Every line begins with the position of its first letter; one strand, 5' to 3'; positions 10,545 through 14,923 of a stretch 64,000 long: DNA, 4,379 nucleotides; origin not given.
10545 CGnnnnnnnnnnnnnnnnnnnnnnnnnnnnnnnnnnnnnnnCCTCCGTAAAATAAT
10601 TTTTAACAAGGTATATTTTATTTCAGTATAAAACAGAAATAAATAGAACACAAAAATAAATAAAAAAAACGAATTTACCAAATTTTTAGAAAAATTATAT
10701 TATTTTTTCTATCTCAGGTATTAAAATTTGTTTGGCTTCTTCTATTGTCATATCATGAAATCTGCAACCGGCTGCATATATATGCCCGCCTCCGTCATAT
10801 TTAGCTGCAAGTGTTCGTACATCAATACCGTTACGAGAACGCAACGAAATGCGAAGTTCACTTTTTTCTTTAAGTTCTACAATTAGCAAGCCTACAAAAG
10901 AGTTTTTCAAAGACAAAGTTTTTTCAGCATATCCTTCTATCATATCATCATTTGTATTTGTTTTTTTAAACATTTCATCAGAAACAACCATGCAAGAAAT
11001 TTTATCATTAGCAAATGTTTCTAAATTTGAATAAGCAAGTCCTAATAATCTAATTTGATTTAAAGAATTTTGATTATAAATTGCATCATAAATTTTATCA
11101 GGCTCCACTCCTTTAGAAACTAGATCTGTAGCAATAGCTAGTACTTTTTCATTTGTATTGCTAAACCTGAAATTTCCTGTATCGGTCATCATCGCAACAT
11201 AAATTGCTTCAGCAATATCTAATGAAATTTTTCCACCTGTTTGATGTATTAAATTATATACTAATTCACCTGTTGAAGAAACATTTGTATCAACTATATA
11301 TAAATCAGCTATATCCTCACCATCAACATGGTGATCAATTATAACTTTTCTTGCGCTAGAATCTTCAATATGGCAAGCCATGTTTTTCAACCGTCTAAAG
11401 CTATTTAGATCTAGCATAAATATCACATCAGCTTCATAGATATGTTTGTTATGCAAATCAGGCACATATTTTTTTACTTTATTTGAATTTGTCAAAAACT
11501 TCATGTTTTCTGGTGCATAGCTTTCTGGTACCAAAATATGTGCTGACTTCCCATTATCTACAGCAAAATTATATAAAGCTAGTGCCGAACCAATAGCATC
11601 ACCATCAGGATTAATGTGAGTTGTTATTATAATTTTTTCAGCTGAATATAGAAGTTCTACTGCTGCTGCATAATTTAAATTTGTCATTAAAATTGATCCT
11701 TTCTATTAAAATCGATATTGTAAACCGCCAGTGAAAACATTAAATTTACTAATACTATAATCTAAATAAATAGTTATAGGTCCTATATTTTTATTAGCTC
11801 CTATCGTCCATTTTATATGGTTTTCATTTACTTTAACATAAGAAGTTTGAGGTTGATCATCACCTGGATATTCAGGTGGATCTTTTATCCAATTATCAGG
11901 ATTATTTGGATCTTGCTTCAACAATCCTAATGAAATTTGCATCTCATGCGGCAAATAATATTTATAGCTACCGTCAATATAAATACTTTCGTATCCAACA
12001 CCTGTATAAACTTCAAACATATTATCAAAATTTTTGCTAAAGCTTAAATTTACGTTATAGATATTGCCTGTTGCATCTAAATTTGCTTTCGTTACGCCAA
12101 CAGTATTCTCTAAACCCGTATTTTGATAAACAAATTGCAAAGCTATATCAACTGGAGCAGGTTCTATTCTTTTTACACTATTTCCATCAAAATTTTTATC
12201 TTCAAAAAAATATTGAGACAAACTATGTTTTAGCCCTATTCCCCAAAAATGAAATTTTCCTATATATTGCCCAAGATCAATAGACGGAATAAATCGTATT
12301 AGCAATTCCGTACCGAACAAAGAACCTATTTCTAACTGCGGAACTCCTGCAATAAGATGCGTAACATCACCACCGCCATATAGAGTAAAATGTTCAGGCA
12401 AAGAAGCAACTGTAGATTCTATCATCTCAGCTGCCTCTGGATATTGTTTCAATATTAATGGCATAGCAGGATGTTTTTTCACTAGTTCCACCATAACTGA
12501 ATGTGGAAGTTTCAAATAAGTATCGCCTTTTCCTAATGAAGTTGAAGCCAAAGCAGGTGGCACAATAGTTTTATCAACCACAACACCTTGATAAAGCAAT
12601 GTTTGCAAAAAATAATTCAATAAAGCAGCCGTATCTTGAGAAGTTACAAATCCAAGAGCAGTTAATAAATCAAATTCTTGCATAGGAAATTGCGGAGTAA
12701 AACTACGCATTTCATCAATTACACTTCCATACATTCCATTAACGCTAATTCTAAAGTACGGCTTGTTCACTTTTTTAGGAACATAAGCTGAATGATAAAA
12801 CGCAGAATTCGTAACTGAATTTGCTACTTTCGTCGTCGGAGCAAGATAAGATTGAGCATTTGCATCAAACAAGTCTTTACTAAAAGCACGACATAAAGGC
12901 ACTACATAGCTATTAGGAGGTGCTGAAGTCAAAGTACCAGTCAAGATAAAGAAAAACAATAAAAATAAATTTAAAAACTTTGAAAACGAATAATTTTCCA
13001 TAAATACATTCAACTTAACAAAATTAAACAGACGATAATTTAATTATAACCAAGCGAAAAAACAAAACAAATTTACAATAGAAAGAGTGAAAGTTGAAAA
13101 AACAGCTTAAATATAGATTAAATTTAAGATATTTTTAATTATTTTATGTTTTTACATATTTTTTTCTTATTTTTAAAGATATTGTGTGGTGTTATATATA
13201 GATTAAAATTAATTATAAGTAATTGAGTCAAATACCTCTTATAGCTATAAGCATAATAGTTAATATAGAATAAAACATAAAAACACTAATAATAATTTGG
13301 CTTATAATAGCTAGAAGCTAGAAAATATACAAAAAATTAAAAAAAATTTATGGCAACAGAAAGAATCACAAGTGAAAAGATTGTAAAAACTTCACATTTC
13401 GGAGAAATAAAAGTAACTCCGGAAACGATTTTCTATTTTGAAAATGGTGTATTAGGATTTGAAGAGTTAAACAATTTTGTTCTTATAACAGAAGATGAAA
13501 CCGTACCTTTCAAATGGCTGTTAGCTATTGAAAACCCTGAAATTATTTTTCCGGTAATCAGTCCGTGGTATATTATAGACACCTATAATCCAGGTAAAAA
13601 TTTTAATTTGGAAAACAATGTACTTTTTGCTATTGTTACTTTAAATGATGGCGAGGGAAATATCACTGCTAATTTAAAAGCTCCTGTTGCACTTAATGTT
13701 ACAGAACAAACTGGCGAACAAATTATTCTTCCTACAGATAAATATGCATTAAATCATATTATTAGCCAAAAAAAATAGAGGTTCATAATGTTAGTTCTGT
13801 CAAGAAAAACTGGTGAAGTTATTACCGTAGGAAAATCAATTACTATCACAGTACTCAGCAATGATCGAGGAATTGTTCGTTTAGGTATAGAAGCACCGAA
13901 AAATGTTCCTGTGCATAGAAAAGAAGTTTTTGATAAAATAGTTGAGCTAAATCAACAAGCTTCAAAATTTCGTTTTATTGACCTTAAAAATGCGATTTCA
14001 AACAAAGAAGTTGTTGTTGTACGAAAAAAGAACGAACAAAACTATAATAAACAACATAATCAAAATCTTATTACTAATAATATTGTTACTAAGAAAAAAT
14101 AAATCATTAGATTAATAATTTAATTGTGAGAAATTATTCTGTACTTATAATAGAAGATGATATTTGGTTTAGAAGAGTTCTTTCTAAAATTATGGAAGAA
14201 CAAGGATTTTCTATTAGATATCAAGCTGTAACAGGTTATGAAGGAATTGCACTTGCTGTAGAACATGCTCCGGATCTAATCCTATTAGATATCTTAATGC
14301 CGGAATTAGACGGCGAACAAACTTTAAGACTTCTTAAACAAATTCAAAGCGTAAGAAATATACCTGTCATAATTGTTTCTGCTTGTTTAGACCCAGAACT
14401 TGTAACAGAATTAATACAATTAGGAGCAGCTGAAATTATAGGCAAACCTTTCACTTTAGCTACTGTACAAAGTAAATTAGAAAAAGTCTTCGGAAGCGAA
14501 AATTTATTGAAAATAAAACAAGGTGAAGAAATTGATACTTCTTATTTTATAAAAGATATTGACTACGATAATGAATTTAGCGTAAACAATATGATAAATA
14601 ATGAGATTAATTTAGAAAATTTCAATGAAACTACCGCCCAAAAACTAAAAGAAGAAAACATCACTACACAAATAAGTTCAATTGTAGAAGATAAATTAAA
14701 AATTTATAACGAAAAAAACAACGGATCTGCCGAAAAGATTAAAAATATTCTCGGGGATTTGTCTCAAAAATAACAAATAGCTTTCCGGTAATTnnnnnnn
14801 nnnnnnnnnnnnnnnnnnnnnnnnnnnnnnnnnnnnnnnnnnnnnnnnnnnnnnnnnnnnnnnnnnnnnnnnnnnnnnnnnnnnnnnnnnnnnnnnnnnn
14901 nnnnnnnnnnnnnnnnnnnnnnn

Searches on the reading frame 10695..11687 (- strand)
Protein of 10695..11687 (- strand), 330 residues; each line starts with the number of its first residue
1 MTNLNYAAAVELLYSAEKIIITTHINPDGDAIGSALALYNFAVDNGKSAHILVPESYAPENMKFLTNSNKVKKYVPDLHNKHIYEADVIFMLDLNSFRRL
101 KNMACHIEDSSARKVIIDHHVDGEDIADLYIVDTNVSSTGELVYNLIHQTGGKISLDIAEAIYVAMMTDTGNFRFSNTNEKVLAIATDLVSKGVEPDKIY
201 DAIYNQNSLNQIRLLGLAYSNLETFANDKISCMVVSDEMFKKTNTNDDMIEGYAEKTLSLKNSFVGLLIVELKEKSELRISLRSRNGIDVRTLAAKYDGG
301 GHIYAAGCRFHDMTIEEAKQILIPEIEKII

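Call 59: search_protein_families(library=pfam, proteins=[window:10695-11687:-], max_evalue=0.00001)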
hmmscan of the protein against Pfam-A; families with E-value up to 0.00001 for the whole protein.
window:10695-11687:- (330 aa): 2 families
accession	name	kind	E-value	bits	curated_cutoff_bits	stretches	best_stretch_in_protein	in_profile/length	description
PF01368.27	DHH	-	4.5e-21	75.9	28.1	1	18-166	1-125/125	DHH family, N-terminal domain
PF02272.25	DHHA1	-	3.1e-10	40.9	25.9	1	242-323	10-93/102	DHHA1 domain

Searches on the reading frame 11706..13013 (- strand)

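Call 59: search_protein_families(library=pfam, proteins=[window:11706-13013:-], max_evalue=0.00001)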
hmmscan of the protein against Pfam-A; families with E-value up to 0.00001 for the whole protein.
window:11706-13013:- (435 aa): 1 family
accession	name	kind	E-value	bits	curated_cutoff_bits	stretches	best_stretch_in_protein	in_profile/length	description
PF20230.4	DUF6588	-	1e-36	127.1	27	1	15-435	6-319/319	Family of unknown function (DUF6588)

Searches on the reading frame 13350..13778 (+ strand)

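Call 59: search_protein_families(library=pfam, proteins=[window:13350-13778:+], max_evalue=0.00001)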
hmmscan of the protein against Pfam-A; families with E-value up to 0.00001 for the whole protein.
window:13350-13778:+ (142 aa): 1 family
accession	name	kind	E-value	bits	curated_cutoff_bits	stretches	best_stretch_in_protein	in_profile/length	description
PF02623.20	FliW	-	3.3e-24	85.4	25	1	29-136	2-120/122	FliW protein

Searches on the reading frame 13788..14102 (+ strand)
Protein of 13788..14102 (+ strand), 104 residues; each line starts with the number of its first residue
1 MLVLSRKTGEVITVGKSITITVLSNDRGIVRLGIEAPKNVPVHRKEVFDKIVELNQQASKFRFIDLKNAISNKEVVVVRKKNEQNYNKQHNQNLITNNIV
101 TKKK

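Call 59: search_protein_families(library=pfam, proteins=[window:13788-14102:+], max_evalue=0.00001)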
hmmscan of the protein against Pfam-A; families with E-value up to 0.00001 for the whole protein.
window:13788-14102:+ (104 aa): 1 family
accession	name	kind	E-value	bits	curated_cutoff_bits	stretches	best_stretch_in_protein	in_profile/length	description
PF02599.21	CsrA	-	2.6e-21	75.7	27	1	1-52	1-52/53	Global regulator protein family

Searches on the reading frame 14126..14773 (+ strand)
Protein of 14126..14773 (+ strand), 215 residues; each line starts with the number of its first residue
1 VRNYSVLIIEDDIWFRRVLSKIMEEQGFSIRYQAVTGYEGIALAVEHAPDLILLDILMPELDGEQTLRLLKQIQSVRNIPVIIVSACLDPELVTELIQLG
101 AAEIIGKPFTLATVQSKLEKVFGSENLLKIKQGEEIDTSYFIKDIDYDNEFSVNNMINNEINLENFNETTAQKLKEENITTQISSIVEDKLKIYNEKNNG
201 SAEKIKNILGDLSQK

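Call 59: search_protein_families(library=pfam, proteins=[window:14126-14773:+], max_evalue=0.00001)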
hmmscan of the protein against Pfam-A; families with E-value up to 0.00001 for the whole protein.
window:14126-14773:+ (215 aa): 1 family
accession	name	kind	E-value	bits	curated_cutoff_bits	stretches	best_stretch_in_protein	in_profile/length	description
PF00072.30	Response_reg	-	4.8e-22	78.7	30.2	1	6-118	1-110/111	Response regulator receiver domain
